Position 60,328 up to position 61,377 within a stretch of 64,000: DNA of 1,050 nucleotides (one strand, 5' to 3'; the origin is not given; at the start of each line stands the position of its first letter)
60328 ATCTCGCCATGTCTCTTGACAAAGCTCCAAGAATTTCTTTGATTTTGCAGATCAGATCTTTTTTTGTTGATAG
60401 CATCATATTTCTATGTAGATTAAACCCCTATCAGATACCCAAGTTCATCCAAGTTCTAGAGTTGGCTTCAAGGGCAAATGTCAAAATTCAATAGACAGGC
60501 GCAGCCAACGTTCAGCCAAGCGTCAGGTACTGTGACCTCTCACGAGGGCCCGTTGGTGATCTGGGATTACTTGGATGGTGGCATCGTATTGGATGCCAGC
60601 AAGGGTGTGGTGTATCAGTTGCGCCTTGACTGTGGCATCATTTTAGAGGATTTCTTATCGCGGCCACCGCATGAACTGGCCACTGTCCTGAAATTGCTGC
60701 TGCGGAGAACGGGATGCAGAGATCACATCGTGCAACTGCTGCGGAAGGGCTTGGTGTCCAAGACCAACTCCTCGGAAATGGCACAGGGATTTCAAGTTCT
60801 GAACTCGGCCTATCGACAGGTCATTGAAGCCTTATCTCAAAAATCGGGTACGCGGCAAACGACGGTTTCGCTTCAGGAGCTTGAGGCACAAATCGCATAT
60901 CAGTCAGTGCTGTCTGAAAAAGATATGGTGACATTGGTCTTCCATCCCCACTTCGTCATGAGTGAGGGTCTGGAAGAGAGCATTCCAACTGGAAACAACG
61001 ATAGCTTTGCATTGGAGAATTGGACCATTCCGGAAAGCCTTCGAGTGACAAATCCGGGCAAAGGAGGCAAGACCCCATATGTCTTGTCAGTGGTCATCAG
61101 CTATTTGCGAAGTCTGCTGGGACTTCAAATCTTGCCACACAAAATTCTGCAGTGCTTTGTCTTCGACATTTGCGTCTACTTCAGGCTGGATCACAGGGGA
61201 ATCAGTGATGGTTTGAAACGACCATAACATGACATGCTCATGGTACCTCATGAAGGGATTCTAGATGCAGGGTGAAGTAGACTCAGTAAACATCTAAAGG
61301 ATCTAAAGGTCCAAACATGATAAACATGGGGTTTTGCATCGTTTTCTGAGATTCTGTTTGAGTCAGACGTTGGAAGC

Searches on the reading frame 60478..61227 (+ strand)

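Call 91: search_protein_families(library=pfam, max_evalue=0.0001, proteins=[window:60478-61227:+])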
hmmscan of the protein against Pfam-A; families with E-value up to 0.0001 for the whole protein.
window:60478-61227:+ (249 aa): 1 family
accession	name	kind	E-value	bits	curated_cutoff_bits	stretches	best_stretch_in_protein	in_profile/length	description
PF07035.17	RMC1_C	-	9e-07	29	26.9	0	84-160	8-87/248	Regulator of MON1-CCZ1 complex, C-terminal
